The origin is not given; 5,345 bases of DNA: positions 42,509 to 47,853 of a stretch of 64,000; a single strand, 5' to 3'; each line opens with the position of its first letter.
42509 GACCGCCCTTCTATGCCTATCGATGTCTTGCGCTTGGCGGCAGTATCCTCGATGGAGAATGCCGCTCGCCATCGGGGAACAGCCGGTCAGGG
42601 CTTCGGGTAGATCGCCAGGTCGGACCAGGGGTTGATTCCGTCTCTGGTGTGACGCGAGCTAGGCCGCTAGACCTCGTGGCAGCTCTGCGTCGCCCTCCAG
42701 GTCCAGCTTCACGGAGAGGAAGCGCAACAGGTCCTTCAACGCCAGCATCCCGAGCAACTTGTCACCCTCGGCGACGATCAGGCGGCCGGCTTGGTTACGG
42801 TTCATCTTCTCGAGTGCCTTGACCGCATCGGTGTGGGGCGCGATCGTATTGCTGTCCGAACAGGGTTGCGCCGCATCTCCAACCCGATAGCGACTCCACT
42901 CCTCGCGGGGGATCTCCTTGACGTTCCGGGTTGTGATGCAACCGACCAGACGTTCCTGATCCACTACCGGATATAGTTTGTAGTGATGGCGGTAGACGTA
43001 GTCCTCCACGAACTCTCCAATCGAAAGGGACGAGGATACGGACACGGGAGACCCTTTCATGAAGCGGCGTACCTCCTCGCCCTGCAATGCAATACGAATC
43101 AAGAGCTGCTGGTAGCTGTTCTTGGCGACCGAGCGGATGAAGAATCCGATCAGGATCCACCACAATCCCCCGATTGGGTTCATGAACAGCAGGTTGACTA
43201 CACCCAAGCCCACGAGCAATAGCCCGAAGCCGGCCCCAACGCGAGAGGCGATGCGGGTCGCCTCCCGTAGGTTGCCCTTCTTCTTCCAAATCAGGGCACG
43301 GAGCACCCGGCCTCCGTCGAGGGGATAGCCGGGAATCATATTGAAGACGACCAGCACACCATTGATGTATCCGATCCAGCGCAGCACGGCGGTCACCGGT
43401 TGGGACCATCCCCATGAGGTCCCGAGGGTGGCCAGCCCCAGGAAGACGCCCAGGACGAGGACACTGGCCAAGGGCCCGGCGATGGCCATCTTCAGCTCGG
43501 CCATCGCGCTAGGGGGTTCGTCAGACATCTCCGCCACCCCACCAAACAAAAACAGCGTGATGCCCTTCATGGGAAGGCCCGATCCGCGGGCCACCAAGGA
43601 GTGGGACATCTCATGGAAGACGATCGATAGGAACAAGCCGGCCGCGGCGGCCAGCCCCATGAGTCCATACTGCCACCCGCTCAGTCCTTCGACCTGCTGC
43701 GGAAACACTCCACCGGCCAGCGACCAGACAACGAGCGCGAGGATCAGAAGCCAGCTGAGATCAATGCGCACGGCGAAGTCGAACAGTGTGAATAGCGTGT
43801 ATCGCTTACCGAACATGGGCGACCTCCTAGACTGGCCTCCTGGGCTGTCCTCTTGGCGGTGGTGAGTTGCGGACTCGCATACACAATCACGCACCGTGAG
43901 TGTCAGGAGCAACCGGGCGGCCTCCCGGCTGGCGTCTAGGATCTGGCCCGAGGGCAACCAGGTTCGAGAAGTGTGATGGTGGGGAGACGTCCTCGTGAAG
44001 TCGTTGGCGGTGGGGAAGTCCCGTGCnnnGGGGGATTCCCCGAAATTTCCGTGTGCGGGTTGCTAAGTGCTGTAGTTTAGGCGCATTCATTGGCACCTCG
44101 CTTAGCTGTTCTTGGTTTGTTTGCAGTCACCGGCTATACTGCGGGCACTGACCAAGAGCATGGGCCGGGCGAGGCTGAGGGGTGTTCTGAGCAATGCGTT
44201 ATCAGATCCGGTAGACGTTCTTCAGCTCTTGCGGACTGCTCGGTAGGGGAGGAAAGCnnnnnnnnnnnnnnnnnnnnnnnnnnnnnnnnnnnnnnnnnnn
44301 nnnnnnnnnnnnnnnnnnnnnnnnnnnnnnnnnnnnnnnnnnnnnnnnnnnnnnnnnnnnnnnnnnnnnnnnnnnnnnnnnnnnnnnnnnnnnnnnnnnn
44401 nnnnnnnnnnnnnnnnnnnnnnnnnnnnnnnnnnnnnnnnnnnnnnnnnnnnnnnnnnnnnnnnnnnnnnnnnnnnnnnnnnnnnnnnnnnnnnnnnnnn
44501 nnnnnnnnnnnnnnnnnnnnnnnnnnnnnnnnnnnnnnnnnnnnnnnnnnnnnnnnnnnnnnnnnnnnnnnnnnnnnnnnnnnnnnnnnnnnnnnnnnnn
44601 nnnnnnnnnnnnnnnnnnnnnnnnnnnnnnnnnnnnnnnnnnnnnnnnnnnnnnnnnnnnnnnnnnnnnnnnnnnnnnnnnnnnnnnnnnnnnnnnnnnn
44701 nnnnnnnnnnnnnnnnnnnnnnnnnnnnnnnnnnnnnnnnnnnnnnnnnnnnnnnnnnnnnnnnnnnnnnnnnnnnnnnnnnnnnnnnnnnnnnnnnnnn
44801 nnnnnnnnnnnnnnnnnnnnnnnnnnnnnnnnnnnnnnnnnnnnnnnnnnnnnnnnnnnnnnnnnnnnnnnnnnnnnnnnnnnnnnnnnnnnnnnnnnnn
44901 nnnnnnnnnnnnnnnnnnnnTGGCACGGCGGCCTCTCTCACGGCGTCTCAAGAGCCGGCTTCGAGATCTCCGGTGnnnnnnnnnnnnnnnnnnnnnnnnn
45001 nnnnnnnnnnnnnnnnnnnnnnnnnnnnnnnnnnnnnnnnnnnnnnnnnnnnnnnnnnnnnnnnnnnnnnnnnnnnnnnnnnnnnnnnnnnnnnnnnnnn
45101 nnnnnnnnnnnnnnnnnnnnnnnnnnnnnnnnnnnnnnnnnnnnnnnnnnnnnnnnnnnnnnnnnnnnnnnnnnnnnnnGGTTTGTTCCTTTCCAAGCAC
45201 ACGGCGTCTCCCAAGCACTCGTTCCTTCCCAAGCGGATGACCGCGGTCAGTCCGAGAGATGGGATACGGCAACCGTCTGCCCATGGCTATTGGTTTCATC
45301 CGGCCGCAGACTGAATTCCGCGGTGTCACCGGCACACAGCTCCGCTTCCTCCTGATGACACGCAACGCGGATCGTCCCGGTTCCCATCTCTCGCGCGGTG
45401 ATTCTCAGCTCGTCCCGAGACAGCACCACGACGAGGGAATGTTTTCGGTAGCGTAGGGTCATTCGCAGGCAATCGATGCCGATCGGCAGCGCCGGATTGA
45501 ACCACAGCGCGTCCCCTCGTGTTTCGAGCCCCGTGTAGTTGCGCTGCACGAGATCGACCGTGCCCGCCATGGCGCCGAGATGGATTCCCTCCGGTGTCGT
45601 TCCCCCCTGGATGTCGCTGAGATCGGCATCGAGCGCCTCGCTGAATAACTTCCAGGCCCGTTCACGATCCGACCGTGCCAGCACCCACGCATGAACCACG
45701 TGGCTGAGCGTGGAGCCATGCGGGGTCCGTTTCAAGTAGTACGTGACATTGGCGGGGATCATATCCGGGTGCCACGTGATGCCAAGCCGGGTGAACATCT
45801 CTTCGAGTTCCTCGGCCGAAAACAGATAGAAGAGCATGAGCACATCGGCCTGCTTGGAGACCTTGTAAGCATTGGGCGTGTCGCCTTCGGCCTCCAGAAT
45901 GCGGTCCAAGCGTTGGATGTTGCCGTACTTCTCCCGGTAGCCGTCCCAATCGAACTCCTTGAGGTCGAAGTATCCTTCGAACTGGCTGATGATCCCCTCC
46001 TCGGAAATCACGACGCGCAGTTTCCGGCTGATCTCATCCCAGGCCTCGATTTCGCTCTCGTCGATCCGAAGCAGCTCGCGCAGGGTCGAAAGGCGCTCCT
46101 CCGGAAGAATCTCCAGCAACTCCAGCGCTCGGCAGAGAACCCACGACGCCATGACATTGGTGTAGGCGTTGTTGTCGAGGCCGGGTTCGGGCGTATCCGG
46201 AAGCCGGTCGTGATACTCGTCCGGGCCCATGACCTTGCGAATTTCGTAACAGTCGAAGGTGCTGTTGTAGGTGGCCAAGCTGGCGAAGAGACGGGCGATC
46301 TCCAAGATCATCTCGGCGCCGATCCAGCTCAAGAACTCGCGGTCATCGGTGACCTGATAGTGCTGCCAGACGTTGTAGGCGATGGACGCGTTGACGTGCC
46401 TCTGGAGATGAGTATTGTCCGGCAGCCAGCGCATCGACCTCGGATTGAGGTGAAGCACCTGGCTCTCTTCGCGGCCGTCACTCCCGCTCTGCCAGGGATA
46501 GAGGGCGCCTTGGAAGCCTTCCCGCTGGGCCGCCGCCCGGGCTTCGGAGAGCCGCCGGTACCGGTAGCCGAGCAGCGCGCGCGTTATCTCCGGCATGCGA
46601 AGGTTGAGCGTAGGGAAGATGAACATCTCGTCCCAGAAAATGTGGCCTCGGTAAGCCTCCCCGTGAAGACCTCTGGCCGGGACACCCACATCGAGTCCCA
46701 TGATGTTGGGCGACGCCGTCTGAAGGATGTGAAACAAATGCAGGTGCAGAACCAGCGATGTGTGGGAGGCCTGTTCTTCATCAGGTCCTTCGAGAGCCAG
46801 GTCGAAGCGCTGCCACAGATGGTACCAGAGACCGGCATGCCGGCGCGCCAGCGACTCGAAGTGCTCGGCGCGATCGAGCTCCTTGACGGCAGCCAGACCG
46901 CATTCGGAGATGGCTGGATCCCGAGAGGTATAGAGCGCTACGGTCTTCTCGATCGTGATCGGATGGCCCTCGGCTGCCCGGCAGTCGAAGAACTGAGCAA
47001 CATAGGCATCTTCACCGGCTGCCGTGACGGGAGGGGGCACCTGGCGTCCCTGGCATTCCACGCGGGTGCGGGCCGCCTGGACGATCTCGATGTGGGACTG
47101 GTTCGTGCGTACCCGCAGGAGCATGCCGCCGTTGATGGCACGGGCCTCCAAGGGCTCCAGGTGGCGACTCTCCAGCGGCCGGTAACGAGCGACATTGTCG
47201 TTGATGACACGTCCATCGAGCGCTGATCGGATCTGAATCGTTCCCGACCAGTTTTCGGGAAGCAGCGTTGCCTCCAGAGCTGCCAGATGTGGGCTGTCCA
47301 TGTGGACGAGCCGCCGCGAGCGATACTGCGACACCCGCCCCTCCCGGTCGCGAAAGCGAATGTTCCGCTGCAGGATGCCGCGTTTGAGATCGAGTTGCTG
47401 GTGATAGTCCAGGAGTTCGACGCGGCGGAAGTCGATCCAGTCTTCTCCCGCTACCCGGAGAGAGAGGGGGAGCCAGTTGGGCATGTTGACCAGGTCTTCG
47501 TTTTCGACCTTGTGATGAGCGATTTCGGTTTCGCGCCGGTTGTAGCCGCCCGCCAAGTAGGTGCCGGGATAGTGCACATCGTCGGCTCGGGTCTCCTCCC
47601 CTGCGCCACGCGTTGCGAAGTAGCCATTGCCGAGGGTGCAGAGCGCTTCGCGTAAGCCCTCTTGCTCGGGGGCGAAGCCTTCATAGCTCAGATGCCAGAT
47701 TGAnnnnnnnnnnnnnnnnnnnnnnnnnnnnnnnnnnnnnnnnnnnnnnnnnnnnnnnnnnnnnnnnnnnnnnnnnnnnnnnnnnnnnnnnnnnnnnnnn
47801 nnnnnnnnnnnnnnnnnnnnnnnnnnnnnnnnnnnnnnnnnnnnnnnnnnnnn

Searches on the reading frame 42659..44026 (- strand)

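Call 12: search_protein_families(library=pfam, proteins=[window:42659-44026:-], max_evalue=0.001)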
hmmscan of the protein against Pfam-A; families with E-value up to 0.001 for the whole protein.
window:42659-44026:- (455 aa): 3 families
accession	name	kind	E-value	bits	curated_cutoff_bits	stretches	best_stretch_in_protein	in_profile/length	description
PF02163.28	Peptidase_M50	-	1.1e-20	74.4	27.2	2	210-271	158-221/221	Peptidase family M50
PF00571.33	CBS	-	4e-14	53.1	24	2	393-438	10-56/57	CBS domain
PF13398.12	Peptidase_M50B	-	5.1e-05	23.5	26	1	133-200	23-90/201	Peptidase M50B-like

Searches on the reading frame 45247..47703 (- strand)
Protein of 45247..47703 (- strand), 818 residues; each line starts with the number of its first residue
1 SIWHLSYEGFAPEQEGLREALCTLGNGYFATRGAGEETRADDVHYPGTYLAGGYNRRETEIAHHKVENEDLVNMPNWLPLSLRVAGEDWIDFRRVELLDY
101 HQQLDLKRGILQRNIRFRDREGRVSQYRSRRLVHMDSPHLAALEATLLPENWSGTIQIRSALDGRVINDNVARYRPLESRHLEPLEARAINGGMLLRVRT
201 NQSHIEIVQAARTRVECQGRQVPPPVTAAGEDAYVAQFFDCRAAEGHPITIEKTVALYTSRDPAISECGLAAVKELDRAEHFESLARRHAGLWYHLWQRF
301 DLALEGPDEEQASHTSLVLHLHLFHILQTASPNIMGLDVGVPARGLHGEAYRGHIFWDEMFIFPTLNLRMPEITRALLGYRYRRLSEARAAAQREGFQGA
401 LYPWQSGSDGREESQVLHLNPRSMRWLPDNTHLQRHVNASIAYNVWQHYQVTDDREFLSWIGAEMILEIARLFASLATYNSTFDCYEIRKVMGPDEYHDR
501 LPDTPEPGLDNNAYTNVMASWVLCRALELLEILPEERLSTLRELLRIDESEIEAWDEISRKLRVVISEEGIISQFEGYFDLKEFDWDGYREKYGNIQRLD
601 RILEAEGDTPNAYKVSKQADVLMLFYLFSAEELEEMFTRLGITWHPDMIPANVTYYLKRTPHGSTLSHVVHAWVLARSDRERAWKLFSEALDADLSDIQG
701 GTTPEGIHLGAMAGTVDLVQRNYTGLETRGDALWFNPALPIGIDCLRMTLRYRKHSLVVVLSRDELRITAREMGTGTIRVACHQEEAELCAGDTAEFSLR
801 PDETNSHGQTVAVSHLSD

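Call 12: search_protein_families(library=pfam, proteins=[window:45247-47703:-], max_evalue=0.001)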
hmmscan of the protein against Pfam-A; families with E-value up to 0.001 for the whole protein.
window:45247-47703:- (818 aa): 3 families
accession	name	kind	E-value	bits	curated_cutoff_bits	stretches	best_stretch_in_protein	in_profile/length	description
PF03632.21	Glyco_hydro_65m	-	1.9e-127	425.7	27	1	321-716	2-370/371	Glycosyl hydrolase family 65 central catalytic domain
PF03636.21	Glyco_hydro_65N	-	1.5e-72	244.5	26.6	1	7-261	2-233/233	Glycosyl hydrolase family 65, N-terminal domain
PF03633.20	Glyco_hydro_65C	-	5.3e-13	49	22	1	726-789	1-62/62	Glycosyl hydrolase family 65, C-terminal domain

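Call 49: search_protein_families(library=ncbifam, proteins=[window:45247-47703:-], max_evalue=0.00001)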
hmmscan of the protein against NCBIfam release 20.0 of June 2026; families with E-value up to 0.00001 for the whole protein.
window:45247-47703:- (818 aa): 2 families
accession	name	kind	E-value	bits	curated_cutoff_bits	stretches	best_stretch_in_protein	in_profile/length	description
NF010380.0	PRK13807.1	domain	1.7e-89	301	838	1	3-788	10-747/756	family 65 glycosyl hydrolase domain-containing protein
NF053734.1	KJHdlse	equivalog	3.2e-46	158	800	1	71-536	69-493/668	kojibiose hydrolase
